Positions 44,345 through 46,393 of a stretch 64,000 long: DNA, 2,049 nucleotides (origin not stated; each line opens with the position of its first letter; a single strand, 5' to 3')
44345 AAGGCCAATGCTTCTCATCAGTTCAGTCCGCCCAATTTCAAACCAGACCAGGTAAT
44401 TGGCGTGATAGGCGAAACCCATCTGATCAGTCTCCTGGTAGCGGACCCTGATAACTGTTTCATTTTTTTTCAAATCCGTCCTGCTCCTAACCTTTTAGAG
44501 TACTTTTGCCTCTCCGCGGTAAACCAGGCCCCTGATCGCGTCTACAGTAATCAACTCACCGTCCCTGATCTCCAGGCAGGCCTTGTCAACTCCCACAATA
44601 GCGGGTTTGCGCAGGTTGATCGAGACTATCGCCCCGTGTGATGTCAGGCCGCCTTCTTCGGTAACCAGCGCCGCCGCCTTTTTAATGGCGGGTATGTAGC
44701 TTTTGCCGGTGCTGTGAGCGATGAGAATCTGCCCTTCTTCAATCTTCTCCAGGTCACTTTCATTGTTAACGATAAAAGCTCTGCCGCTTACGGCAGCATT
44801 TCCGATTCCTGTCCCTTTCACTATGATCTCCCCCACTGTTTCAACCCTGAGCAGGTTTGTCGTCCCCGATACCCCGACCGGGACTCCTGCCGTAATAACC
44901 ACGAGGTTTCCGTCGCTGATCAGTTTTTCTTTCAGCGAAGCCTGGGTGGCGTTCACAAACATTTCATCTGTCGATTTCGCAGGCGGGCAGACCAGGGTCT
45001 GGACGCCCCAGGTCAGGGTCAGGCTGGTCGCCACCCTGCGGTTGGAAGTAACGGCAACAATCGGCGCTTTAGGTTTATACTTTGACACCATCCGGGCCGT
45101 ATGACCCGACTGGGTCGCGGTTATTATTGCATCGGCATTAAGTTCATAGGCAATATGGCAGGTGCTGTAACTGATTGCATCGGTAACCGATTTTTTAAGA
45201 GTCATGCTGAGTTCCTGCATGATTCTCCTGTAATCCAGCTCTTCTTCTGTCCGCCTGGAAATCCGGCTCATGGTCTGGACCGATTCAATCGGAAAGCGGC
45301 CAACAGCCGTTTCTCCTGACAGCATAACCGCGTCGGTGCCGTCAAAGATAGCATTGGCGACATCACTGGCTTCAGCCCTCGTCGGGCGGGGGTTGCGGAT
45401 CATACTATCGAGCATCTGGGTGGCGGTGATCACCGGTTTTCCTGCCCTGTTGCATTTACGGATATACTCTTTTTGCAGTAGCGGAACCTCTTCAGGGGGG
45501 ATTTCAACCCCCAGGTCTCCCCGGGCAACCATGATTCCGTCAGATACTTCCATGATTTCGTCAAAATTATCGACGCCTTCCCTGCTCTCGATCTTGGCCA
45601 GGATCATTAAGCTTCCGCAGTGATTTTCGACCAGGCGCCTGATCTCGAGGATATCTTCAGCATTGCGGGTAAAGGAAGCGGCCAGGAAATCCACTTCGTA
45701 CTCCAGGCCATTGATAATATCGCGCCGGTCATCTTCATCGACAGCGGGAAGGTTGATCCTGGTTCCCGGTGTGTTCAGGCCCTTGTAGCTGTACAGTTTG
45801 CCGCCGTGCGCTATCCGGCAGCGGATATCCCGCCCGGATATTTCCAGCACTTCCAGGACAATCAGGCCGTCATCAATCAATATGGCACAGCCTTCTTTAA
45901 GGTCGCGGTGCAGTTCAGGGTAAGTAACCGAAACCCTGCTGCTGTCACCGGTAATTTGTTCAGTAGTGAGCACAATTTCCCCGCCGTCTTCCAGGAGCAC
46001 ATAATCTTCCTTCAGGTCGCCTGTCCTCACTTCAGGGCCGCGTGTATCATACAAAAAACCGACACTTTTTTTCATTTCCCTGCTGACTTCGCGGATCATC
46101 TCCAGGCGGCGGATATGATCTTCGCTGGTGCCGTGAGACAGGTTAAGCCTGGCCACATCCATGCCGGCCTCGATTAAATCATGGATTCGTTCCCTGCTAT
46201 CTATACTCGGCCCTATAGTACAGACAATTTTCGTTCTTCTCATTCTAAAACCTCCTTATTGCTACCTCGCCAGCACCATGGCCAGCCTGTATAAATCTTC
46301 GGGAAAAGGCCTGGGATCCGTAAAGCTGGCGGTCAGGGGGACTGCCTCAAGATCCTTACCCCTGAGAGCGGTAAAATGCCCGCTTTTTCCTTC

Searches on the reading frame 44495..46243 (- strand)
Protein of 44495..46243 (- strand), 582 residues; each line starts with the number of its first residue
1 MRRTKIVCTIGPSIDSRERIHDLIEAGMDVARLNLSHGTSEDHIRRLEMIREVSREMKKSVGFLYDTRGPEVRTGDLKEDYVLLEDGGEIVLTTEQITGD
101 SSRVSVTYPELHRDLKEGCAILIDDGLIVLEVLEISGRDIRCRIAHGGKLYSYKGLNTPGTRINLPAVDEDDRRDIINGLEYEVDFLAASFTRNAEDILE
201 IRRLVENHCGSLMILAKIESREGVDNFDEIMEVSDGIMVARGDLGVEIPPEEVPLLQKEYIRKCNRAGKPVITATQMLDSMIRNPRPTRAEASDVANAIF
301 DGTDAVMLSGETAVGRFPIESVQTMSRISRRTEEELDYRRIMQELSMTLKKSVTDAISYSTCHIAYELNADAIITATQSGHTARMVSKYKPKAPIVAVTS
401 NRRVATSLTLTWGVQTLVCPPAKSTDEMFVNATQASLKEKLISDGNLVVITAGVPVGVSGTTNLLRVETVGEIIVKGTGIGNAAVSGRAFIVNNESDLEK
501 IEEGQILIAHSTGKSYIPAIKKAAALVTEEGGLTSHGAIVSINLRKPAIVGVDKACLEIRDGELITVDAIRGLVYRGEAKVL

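Call 41: find_encoding_contigs(protein=window:44495-46243:-, flank=10000, max_places=1)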
Protein window:44495-46243:- (582 aa): 6 contigs read that carry it; 1 place shown.
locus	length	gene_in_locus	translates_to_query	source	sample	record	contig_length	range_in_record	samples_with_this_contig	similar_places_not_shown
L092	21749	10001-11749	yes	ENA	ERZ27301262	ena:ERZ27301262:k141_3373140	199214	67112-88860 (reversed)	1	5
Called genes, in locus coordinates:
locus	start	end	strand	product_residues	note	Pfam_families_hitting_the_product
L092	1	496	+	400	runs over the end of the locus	PF02515:CoA_transf_3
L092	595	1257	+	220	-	PF00730:HhH-GPD, PF00633:HHH, PF10576:EndIII_4Fe-2S (weak)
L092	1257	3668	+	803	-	PF20437:LonC_helical, PF13654:AAA_32, PF20436:LonB_AAA-LID, PF05362:Lon_C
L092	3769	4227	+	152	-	PF00588:SpoU_methylase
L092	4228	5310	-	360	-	PF01594:AI-2E_transport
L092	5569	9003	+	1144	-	PF02811:PHP, PF07733:DNA_pol3_alpha, PF17657:DNA_pol3_finger, PF14579:HHH_6, PF01336:tRNA_anti-codon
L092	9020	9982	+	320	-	PF00365:PFK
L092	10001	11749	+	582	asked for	PF00224:PK, PF03328:HpcH_HpaI (weak), PF02887:PK_C, PF00391:PEP-utilizers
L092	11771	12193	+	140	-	PF13279:4HBT_2, PF03061:4HBT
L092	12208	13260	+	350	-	PF00850:Hist_deacetyl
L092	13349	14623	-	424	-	PF06245:DUF1015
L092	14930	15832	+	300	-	PF00318:Ribosomal_S2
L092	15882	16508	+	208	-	PF00889:EF_TS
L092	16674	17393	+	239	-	PF00696:AA_kinase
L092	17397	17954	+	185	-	PF01765:RRF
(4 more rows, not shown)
